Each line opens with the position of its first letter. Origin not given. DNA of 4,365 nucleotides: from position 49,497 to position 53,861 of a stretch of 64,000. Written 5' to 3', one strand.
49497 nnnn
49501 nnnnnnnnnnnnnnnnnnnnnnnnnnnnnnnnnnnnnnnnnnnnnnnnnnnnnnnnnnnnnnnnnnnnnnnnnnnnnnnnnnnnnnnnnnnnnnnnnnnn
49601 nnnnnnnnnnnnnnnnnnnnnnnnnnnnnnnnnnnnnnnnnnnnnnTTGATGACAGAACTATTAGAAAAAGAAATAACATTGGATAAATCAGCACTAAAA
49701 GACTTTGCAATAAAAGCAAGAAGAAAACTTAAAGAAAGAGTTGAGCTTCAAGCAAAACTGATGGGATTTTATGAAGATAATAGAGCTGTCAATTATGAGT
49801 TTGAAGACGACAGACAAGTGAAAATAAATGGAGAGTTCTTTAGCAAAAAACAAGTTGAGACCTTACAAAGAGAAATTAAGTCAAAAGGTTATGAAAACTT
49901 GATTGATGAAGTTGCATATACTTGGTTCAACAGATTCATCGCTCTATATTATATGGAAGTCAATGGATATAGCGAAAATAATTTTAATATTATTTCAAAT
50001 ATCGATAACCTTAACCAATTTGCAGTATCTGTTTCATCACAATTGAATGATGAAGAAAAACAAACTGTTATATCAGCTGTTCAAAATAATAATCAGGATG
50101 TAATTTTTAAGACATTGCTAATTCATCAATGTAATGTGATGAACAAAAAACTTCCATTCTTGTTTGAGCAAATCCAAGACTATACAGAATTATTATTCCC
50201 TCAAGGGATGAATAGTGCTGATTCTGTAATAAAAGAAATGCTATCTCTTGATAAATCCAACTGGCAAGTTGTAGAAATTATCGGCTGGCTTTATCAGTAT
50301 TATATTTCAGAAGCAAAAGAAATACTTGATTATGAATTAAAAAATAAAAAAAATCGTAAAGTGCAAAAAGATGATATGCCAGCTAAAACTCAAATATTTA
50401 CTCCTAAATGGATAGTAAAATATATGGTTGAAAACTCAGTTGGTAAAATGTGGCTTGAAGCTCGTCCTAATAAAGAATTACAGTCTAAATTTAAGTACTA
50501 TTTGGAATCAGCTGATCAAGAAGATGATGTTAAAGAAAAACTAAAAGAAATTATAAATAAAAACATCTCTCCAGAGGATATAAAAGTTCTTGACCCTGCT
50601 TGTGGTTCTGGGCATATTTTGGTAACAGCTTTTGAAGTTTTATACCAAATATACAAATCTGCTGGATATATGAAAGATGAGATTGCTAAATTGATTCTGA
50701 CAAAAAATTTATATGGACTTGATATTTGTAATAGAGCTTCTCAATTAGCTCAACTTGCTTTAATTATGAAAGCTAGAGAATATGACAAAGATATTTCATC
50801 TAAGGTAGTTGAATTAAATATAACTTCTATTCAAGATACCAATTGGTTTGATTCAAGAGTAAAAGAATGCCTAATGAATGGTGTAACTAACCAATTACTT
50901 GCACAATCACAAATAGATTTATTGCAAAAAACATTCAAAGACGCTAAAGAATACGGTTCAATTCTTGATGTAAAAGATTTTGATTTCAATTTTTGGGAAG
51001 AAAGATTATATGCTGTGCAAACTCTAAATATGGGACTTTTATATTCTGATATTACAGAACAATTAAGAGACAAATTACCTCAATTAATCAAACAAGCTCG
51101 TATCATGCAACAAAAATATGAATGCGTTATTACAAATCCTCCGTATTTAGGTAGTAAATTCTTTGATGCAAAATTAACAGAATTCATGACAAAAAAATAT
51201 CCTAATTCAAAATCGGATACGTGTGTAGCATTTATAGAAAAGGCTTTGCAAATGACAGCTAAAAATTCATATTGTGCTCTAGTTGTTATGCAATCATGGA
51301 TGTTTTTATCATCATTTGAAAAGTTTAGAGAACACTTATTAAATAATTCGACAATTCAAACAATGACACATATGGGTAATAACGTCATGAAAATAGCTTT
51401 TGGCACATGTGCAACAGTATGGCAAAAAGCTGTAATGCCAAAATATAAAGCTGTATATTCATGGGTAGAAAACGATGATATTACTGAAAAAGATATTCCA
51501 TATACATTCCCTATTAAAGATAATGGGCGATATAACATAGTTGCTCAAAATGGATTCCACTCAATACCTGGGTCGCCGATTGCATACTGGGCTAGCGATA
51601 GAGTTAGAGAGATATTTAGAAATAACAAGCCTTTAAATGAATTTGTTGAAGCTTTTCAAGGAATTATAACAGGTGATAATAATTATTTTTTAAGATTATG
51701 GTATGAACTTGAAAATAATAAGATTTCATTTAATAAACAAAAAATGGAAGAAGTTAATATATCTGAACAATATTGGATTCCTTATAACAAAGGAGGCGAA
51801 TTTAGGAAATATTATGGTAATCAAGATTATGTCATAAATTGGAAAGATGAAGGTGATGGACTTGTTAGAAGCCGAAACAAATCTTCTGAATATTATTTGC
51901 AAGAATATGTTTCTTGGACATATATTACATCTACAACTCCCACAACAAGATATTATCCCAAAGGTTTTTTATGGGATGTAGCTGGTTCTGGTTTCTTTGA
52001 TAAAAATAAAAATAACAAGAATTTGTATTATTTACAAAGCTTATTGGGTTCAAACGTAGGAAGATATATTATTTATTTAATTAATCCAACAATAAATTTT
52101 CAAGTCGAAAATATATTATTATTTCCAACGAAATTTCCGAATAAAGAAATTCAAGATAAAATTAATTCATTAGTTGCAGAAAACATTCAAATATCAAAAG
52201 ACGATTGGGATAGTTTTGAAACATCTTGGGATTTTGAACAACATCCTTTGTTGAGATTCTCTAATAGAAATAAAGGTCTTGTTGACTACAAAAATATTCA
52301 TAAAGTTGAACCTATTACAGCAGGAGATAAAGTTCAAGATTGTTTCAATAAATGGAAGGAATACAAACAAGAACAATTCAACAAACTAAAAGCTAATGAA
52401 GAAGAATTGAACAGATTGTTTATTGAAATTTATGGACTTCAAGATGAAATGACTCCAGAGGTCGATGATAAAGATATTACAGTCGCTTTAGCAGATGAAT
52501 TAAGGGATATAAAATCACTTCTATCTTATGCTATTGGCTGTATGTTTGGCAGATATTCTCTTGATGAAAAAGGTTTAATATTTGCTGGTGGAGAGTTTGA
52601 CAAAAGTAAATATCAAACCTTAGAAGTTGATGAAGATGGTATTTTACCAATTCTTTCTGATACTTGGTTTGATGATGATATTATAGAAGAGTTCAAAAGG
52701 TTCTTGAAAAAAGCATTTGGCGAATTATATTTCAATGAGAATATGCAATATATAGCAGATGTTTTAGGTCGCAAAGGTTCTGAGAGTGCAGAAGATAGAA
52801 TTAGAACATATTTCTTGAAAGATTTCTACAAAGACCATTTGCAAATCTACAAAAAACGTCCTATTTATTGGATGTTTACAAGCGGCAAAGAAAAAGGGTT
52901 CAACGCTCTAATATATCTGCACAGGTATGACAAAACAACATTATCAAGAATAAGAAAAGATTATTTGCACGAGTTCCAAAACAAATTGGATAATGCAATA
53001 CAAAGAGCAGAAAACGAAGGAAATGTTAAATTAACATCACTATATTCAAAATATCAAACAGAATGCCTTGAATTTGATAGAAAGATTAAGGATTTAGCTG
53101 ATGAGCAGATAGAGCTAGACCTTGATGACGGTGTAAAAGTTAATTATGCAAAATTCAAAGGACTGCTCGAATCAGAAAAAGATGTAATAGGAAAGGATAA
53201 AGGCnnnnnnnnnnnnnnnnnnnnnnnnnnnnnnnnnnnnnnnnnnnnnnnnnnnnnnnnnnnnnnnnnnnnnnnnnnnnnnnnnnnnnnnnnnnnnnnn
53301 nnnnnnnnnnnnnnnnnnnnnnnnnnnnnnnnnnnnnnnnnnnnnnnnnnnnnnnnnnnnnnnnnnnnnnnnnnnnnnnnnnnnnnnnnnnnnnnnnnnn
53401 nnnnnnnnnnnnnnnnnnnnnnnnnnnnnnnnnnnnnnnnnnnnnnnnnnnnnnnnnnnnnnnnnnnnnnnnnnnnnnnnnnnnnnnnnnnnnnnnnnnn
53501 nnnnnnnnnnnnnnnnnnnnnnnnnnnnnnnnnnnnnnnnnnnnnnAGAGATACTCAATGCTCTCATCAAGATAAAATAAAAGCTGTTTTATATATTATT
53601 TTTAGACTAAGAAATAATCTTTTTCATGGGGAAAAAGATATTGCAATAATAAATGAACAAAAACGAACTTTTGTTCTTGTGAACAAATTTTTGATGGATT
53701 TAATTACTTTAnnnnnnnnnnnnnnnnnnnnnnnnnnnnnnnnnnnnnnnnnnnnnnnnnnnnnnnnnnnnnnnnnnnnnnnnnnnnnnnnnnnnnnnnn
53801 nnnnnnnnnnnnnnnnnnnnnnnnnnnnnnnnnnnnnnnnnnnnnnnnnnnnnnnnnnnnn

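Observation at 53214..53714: An Rx4H HEPN-type ORF is wedged between pglX and pglZ inside the BREX operon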

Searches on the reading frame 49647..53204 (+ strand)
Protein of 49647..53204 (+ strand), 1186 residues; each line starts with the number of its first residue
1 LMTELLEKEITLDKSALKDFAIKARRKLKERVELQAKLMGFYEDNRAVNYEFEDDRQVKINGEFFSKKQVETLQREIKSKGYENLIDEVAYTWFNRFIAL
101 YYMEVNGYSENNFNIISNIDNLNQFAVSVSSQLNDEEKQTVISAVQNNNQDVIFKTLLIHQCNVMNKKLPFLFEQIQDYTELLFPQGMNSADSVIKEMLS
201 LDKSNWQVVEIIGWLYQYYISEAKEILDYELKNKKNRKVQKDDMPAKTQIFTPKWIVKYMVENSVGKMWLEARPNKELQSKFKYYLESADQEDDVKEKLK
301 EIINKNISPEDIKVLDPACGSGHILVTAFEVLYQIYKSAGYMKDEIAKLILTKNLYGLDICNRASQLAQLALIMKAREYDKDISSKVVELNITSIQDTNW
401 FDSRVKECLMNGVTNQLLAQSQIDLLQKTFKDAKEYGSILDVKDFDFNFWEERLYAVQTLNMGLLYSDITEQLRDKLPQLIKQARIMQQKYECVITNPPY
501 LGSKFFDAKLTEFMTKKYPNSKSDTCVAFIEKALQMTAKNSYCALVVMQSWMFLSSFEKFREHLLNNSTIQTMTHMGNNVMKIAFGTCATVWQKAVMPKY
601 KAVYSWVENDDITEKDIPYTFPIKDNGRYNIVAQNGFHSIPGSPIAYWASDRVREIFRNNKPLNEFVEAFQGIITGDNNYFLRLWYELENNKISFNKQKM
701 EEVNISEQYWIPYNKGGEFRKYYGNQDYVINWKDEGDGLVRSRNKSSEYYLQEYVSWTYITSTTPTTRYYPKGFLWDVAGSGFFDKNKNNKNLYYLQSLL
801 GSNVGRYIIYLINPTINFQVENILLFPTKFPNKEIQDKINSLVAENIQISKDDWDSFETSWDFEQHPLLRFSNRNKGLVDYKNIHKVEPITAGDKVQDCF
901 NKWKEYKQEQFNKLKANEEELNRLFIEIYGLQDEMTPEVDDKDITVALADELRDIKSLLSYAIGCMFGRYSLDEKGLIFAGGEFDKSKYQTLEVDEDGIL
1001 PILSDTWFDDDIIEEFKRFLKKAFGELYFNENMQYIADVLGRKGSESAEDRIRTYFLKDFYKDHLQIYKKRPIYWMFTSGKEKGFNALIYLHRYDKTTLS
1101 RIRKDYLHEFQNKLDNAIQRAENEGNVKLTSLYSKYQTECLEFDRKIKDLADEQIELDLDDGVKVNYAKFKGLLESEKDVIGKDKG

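Call 4: search_protein_families(library=pfam, proteins=[window:49647-53204:+], max_evalue=1)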
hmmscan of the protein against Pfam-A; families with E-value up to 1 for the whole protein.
window:49647-53204:+ (1186 aa): 8 families
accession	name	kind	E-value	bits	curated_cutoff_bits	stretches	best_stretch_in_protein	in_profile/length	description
PF07669.17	Eco57I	-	2.4e-25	90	25.3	1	353-578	1-167/171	Eco57I restriction-modification methylase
PF02384.22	N6_Mtase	-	1.3e-14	54.7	20.4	2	481-581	116-218/311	N-6 DNA Methylase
PF20473.4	MmeI_Mtase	-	3.6e-13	49.7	27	2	294-387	6-97/259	MmeI, DNA-methyltransferase domain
PF01170.24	UPF0020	-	4.7e-05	23.6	22.3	1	313-397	31-118/197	RMKL-like, methyltransferase domain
PF13847.12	Methyltransf_31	-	0.037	14.1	27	1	311-416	4-90/145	Methyltransferase domain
PF10589.14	NADH_4Fe-4S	-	0.086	13.2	23.5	1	516-564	34-82/85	NADH-ubiquinone oxidoreductase-F iron-sulfur binding region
PF20268.4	SBDS_C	-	0.53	10.7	27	0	827-861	8-38/71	SBDS protein, C-terminal domain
PF18938.6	aRib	-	0.92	9.8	27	1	127-151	12-36/71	Atypical Rib domain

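Call 5: search_protein_families(library=padloc, proteins=[window:49647-53204:+], max_evalue=1)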
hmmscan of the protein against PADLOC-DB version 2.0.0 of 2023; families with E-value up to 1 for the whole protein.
window:49647-53204:+ (1186 aa): 35 families (the best 25 are shown)
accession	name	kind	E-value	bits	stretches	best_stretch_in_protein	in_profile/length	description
PDLC02521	PglX|PglXI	-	0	1320.2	1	12-1175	1-1168/1174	PglX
PDLC03600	REase_MTase_IIG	-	0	1184.7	1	13-1183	2-1200/1205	Type IIG restriction enzyme-methyltransferase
PDLC02641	DrmMI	-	2.6e-263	874.8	1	13-1174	2-1157/1161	DrmMI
PDLC02516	PglX|PglXI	-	4.8e-184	611.3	1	625-1176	23-583/593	PglX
PDLC02524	PglX|PglXI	-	1.6e-178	593.5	1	207-873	16-684/722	PglX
PDLC02525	PglX|PglXI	-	4.5e-171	568.6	1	12-625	1-594/607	PglX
PDLC02522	PglX|PglXI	-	1.3e-140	468.3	2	305-873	417-981/1218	PglX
PDLC02517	PglX|PglXI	-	9e-138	458.7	1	479-1175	3-691/707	PglX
PDLC02527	PglX|PglXI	-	1.4e-84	282.7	3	486-1171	552-1233/1332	PglX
PDLC02523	PglX|PglXI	-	3.7e-78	261.6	4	477-843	547-917/1428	PglX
PDLC02518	PglX|PglXI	-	1.5e-69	233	1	27-1144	27-1172/1412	PglX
PDLC02528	PglX|PglXI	-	4.6e-67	224.7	2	162-699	132-675/1125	PglX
PDLC02531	PglX|PglXI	-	8.2e-58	194.2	2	993-1174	157-348/359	PglX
PDLC02519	PglX|PglXI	-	1.4e-57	193.2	2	190-868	167-874/1241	PglX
PDLC02539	PglX|PglXI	-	1.4e-44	150.6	2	631-852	114-329/706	PglX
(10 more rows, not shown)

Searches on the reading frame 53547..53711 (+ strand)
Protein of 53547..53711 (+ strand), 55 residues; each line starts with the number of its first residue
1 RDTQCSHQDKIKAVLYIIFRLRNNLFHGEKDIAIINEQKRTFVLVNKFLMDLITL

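Call 76: search_solved_structures(query=A6, max_evalue=10, show_alignments=5)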
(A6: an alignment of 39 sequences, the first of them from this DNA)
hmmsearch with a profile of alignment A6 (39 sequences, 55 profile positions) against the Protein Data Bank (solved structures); distinct sequences matched with E-value up to 10: 2.
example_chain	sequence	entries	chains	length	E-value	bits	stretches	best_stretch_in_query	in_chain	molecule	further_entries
7mcd_A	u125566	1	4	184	0.31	13.9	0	27-47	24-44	AI-designed TIM-barrel F15C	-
5c53_B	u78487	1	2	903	4.9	10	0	18-29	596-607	Pol gamma B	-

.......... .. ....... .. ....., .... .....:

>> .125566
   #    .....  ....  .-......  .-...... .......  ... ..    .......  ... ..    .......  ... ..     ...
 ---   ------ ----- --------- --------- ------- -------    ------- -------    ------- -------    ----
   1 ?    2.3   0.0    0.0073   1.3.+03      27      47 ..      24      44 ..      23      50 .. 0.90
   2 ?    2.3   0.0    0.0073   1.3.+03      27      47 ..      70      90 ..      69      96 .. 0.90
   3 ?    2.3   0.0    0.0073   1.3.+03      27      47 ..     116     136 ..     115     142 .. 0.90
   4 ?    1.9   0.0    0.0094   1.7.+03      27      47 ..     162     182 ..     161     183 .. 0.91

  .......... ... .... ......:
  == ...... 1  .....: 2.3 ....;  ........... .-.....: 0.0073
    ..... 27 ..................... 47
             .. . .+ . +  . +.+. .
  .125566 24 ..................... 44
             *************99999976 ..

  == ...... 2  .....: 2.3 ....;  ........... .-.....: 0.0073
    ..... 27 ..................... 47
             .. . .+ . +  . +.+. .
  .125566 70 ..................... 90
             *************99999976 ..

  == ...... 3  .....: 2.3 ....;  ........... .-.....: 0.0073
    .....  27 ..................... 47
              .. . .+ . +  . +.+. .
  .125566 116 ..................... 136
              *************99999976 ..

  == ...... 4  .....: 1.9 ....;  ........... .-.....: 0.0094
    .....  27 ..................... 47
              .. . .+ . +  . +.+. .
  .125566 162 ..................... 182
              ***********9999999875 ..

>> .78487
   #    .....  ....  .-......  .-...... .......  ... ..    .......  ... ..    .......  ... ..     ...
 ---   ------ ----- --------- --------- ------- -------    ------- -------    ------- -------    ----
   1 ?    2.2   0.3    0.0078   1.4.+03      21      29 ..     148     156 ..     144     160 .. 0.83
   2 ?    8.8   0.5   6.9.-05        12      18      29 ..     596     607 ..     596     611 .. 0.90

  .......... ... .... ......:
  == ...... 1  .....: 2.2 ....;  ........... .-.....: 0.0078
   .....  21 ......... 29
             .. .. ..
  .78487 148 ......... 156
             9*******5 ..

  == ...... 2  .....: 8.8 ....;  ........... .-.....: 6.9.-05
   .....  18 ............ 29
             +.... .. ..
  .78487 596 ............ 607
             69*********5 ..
